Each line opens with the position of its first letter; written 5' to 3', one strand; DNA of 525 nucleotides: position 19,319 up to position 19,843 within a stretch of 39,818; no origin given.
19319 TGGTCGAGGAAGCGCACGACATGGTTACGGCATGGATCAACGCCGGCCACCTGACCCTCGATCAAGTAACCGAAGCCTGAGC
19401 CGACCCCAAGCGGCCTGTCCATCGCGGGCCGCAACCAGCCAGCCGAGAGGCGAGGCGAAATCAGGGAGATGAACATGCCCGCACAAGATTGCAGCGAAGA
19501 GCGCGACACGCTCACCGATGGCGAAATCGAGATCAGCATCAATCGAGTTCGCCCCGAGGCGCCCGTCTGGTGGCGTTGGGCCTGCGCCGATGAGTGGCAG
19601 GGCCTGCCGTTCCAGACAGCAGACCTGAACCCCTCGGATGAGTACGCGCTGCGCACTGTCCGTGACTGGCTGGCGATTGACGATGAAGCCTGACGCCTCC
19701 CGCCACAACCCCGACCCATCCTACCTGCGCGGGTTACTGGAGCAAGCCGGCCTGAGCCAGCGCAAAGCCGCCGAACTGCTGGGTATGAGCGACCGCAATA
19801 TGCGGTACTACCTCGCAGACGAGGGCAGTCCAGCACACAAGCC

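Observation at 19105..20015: Candidate anti-CRISPR operon: strong promoter, two unrecognised 72-aa acidic proteins, Aca1-like HTH, terminator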

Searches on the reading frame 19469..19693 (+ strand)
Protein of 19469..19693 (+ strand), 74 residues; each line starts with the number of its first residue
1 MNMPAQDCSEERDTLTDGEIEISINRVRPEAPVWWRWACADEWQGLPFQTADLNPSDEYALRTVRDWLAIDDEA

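Call 4: search_protein_families(library=pfam, proteins=[window:19469-19693:+], max_evalue=1)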
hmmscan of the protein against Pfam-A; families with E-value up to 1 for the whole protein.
window:19469-19693:+ (74 aa): 0 families

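Call 10: search_solved_structures(query=window:19469-19693:+, max_evalue=10, show_alignments=2)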
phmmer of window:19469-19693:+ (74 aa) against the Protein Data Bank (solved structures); distinct sequences matched with E-value up to 10: 0.

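Call 11: search_protein_families(library=phrogs, proteins=[window:19469-19693:+], max_evalue=0.1)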
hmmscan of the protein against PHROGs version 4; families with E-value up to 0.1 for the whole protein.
window:19469-19693:+ (74 aa): 0 families

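Call 12: search_protein_families(library=ncbifam, proteins=[window:19469-19693:+], max_evalue=0.1)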
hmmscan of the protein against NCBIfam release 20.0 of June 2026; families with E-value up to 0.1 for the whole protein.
window:19469-19693:+ (74 aa): 0 families

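Call 14: search_dna_similar(query=window:19469-19693:+, collection=phages, mode=protein, max_evalue=1, max_rows=30)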
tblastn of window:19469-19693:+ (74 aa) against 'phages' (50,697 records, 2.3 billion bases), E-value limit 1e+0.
No match.

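Call 17: find_homologous_proteins(query=window:19469-19693:+, max_evalue=0.01)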
Query window:19469-19693:+ (74 aa): 1 proteins with E <= 0.01 among 1 candidates.
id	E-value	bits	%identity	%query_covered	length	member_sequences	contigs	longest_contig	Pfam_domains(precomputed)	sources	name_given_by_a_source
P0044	9.5e-43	161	100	97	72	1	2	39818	-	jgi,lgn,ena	-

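Call 58: predict_structure(protein=window:19475-19693:+)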
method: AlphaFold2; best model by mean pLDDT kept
length: 72 residues; sequences in the alignment: 1
mean_pLDDT: 55.4   pTM: 0.31
mean pLDDT of the five models: 55.4, 51.4, 48.8, 46.4, 43.1
residues with pLDDT >= 90: 0; 70-90: 0; 50-70: 55; < 50: 17
segments of 3 or more residues with pLDDT < 50: 47-50, 68-72
pLDDT, mean of each block of 10 residues (from residue 1): 59 58 61 53 49 56 55 40
secondary structure, 60 per line:
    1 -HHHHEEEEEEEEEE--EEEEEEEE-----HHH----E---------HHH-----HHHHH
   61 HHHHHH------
elements in order: H2-5 E6-15 E18-25 H56-66

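Call 59: search_protein_representatives(protein=window:19475-19693:+)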
Query: 72 residues. Proteins with E-value up to 0.001 (for the whole library): 15; up to 1e-10: 3; up to 1e-30: 0. The best 15 are listed.
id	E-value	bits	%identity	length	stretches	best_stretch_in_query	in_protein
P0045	4.9e-30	119.0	39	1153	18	9-36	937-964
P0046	6.9e-15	70.8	54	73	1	3-69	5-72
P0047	6.2e-11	58.2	49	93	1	3-71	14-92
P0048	1.3e-08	50.8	38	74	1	4-71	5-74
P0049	3.7e-07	46.2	44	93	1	3-70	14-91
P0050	5.6e-05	39.2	49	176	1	18-66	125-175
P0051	7.7e-05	38.8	37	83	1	7-71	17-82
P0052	8.6e-05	38.6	38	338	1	3-70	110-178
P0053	1.1e-04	38.4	44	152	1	13-66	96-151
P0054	1.1e-04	38.3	48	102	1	17-66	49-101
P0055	1.2e-04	38.1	37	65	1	13-66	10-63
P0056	2.6e-04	37.1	48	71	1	16-67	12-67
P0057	3.2e-04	36.8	41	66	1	16-66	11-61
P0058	3.9e-04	36.6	47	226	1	18-66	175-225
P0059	6.7e-04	35.8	44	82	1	17-66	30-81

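Call 64: search_solved_structures(query=A3, max_evalue=10, show_alignments=1)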
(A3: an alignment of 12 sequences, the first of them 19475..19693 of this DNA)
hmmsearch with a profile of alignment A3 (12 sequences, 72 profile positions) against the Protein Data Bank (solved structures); distinct sequences matched with E-value up to 10: 1.
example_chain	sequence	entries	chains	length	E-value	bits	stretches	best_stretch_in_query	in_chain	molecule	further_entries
8snm_A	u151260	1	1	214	0.67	13.1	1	11-71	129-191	Disintegrin and metalloproteinase domain-containing protein 17 propeptide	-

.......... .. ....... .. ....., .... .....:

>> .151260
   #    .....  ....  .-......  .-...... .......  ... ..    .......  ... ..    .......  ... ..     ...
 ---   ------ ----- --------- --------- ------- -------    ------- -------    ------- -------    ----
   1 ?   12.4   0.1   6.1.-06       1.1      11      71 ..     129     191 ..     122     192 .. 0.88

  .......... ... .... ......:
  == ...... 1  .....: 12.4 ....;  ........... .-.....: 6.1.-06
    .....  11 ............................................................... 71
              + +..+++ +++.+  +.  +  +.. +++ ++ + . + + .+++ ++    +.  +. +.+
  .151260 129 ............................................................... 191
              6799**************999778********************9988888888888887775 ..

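Call 69: find_related_loci(query=A4, collection=viral_contigs, flank=3000)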
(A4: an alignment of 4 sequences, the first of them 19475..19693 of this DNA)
Query A4 (72 aa) in viral_contigs; peptide patterns used: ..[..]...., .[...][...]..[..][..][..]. (x = any residue, [..] = any of these).
20 stretches matched a pattern, but none encodes a relative of the query by tblastn (E <= 1e-3).

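Call 70: find_related_loci(query=A4, collection=genome_contigs, flank=3000)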
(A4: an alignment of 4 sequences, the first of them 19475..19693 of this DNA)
Query A4 (72 aa) in genome_contigs; peptide patterns used: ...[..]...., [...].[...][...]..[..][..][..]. (x = any residue, [..] = any of these).
59 stretches matched a pattern, but none encodes a relative of the query by tblastn (E <= 1e-3).

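Call 71: find_homologous_proteins(query=A3, max_evalue=0.001)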
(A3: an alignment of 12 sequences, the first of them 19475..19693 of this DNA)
Query A3 (12 sequences) (72 aa, profile of the alignment): 35 proteins with E <= 0.001 among 256 candidates.
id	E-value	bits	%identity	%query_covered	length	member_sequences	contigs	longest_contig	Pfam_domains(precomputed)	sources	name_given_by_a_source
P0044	5.7e-28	114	100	100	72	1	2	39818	-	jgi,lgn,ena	-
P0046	1.4e-26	110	53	93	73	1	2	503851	-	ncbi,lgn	ncbi:hypothetical protein [Geopseudomonas aromaticivorans]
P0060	2.4e-22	96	59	94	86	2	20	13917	-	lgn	-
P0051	5.0e-22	95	36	92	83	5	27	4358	-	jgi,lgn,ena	jgi:hypothetical protein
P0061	5.8e-22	95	39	88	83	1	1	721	-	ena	-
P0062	7.9e-22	95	37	92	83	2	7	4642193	-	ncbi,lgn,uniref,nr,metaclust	ncbi:hypothetical protein [Pseudomonas oryzae]|uniref:Uncharacterized protein n=1 Tax=Pseudomonas or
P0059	6.0e-21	92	42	69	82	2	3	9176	-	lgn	-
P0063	7.5e-21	92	44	93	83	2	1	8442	-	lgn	-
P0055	1.2e-20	91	37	79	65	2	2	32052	-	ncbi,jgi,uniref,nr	ncbi:MAG: hypothetical protein BWK73_09325 [Thiothrix lacustris]|uniref:Uncharacterized protein n=1 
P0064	2.8e-20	90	44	69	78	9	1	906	-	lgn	-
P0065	4.3e-20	89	38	89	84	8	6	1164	-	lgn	-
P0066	7.7e-20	88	37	93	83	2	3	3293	-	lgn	-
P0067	1.1e-19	88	42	82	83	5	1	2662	-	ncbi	-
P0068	1.5e-19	87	43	96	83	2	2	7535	-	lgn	-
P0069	1.8e-19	87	40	93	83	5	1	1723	-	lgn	-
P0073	2.6e-18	83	48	69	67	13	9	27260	-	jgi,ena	jgi:hypothetical protein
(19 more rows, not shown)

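Call 72: find_encoding_contigs(protein=P0046, flank=3500, max_places=2)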
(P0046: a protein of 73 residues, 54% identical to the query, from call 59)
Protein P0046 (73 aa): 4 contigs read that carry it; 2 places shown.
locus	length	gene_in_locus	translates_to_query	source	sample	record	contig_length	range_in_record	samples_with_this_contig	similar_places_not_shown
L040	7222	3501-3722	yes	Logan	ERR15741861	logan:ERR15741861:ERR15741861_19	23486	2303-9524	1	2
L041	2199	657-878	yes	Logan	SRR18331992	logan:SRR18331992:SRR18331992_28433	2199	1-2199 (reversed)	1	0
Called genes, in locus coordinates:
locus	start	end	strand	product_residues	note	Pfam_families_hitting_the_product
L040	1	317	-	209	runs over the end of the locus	-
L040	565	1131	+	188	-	PF05951:Peptidase_M15_2, PF08291:Peptidase_M15_3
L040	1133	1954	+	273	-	PF01987:AIM24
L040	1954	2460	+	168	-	-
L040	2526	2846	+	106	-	-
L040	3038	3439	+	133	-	-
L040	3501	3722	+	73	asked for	-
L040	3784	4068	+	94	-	-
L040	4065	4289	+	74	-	PF16509:KORA (weak)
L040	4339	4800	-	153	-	-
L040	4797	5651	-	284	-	-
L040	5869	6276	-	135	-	-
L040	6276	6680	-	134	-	-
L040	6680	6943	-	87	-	PF28014:IcmT_2 (faint)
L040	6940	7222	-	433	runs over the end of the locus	PF00437:T2SSE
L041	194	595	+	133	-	-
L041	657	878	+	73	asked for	-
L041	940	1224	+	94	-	-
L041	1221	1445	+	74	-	PF16509:KORA (weak)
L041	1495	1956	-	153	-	-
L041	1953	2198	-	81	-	?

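Call 73: find_encoding_contigs(protein=P0060, flank=3500, max_places=3)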
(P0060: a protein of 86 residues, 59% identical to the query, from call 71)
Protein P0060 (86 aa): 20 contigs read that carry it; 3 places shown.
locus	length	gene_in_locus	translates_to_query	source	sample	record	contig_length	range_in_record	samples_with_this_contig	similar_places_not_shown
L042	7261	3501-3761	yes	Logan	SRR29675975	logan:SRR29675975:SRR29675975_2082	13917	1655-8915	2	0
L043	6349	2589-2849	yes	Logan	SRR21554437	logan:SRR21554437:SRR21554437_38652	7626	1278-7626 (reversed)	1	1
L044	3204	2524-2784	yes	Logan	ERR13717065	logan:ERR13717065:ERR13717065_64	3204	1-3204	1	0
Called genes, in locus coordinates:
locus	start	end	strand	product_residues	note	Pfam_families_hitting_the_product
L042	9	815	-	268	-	-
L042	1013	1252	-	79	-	-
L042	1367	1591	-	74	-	-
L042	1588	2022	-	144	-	-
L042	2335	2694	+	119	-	-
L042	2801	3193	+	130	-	-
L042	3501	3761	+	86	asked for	-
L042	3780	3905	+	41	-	-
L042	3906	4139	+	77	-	-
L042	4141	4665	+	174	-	-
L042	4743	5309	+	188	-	-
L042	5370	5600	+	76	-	-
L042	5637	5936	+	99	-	-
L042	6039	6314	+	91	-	PF00216:Bac_DNA_binding, PF18291:HU-HIG (weak)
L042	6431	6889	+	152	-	-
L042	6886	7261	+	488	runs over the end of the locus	PF13245:AAA_19 (weak), PF01443:Viral_helicase1 (faint), PF00580:UvrD-helicase, PF13361:UvrD_C, PF13538:UvrD_C_2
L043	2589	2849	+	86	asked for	-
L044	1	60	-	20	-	?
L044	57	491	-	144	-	-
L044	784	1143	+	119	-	-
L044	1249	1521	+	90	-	-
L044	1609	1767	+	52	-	-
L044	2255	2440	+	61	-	-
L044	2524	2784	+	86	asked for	-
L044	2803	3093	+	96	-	-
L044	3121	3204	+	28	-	?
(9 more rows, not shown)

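Call 74: find_encoding_contigs(protein=P0062, flank=3500, max_places=2)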
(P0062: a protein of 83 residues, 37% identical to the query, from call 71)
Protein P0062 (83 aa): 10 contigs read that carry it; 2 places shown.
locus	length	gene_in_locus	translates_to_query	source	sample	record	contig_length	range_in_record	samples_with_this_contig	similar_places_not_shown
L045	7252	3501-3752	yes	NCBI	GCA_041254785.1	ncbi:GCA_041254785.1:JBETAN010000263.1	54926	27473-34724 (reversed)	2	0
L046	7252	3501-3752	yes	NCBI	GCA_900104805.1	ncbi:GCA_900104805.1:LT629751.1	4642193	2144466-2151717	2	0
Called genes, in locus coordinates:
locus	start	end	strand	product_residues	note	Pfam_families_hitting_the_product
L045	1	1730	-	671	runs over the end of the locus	PF00270:DEAD (faint), PF04851:ResIII, PF17757:UvrB_inter, PF27431:UvrB_3rd, PF00271:Helicase_C, PF12344:UvrB, PF02151:UVR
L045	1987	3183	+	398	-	PF00155:Aminotran_1_2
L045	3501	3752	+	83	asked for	-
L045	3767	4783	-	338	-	PF25919:BSH_CusB (faint), PF25984:BSH_YknX (faint)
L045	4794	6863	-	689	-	PF02321:OEP (faint)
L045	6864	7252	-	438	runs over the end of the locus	PF13506:Glyco_transf_21 (weak), PF00535:Glycos_transf_2, PF13641:Glyco_tranf_2_3, PF03142:Chitin_synth_2, PF13632:Glyco_trans_2_3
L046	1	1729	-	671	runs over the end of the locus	PF00270:DEAD (faint), PF04851:ResIII, PF17757:UvrB_inter, PF27431:UvrB_3rd, PF00271:Helicase_C, PF12344:UvrB, PF02151:UVR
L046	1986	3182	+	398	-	PF00155:Aminotran_1_2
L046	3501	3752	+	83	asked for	-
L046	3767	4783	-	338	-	PF25919:BSH_CusB (faint), PF25984:BSH_YknX (faint)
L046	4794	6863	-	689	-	PF02321:OEP (faint)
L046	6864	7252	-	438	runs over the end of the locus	PF13506:Glyco_transf_21 (weak), PF00535:Glycos_transf_2, PF13641:Glyco_tranf_2_3, PF03142:Chitin_synth_2, PF13632:Glyco_trans_2_3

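Call 75: find_encoding_contigs(protein=P0073, flank=3500, max_places=2)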
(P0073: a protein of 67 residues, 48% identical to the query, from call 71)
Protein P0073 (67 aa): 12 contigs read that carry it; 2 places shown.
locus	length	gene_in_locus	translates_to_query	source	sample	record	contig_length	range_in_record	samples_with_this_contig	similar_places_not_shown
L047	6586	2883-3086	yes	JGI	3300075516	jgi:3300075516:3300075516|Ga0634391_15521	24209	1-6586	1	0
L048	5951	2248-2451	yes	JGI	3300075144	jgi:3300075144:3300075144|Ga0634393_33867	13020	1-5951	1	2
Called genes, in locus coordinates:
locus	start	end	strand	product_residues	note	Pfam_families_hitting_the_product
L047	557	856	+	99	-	-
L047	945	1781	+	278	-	-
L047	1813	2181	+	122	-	-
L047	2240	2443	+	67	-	-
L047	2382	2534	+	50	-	-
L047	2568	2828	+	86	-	-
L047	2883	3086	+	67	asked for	-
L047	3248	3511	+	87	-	-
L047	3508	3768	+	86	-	-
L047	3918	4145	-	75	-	-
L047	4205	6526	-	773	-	PF19263:DUF5906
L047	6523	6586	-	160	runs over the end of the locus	PF08774:VRR_NUC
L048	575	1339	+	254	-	-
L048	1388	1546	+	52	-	-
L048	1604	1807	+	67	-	-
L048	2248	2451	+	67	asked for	-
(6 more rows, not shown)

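Call 76: search_protein_families(library=pfam, proteins=[L040:4065-4289:+, L040:3038-3439:+, L040:3784-4068:+], max_evalue=0.1)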
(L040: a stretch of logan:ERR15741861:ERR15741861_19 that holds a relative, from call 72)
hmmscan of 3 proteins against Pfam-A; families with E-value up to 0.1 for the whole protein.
L040:4065-4289:+ (74 aa): 8 families
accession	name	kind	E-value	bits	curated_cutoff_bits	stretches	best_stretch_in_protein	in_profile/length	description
PF16509.11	KORA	-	1.4e-05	25.6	26.7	1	1-51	1-50/84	TrfB plasmid transcriptional repressor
PF08281.18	Sigma70_r4_2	-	0.011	15.8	25.7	1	27-49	22-44/54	Sigma-70, region 4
PF05225.22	HTH_psq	-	0.023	14.9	20.4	0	21-43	6-28/45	helix-turn-helix, Psq domain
PF02001.22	DUF134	-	0.047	14.7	27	1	21-61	40-80/98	Protein of unknown function DUF134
PF13384.12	HTH_23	-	0.051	13.9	24.6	1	23-45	10-31/50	Homeodomain-like domain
PF13744.12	HTH_37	-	0.054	13.7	27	1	7-62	7-62/80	Helix-turn-helix domain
PF24161.1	CCDC39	-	0.067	11.6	27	1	3-48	255-300/925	Coiled-coil domain-containing protein 39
PF13560.12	HTH_31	-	0.096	13.4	27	0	9-53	2-36/64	Helix-turn-helix domain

L040:3038-3439:+ (133 aa): 0 families

L040:3784-4068:+ (94 aa): 1 family
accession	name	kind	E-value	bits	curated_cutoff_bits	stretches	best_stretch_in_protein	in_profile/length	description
PF20287.3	SH3DP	-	0.097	12.7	25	0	8-39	75-106/122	SH3 fold domain associated with phage DNA polymerases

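Call 100: search_protein_families(library=ncbifam, proteins=[L040:3038-3439:+, L040:3784-4068:+, L040:4065-4289:+], max_evalue=0.01)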
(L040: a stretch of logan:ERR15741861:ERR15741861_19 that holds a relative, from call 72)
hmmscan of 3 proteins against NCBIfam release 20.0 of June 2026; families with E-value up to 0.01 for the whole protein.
L040:3038-3439:+ (133 aa): 0 families

L040:3784-4068:+ (94 aa): 0 families

L040:4065-4289:+ (74 aa): 3 families
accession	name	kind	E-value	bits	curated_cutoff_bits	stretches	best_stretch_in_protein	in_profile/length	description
NF003257.0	PRK04217.1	equivalog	7.2e-05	22.9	115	1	21-60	48-87/110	hypothetical protein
TIGR02937.1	sigma70-ECF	superfamily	0.0033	17.1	42.9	1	17-57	119-159/165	sigma-70 family RNA polymerase sigma factor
NF009191.0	PRK12539.1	subfamily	0.004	16.7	171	1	20-60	136-173/185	sigma-70 family RNA polymerase sigma factor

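Call 101: search_solved_structures(query=L040:3038-3439:+, max_evalue=0.1)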
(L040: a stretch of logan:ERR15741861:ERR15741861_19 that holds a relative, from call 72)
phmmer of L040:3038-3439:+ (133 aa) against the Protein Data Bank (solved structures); distinct sequences matched with E-value up to 0.1: 0.

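Call 102: search_solved_structures(query=L040:3784-4068:+, max_evalue=0.1)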
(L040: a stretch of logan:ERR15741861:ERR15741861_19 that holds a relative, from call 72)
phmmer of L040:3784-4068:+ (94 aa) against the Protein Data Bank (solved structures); distinct sequences matched with E-value up to 0.1: 0.

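Call 116: search_protein_families(library=pfam, proteins=[L042:3906-4139:+, L042:4141-4665:+, L047:3248-3511:+, L047:3508-3768:+, L044:2803-3093:+, L042:2801-3193:+, L047:2568-2828:+], max_evalue=0.01)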
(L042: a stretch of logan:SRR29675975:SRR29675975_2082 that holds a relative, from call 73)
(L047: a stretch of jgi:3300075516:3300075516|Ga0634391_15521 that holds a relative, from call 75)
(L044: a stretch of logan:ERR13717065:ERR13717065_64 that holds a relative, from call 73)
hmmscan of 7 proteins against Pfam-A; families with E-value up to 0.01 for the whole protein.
L042:3906-4139:+ (77 aa): 0 families

L042:4141-4665:+ (174 aa): 0 families

L047:3248-3511:+ (87 aa): 0 families

L047:3508-3768:+ (86 aa): 0 families

L044:2803-3093:+ (96 aa): 0 families

L042:2801-3193:+ (130 aa): 2 families
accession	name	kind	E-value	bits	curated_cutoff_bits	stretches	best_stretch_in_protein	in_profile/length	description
PF02659.21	Mntp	-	0.00025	21.3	24.4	1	7-82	8-84/152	Putative manganese efflux pump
PF16192.10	PMT_4TMC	-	0.00074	19.5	32.4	1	34-100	57-121/202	C-terminal four TMM region of protein-O-mannosyltransferase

L047:2568-2828:+ (86 aa): 0 families
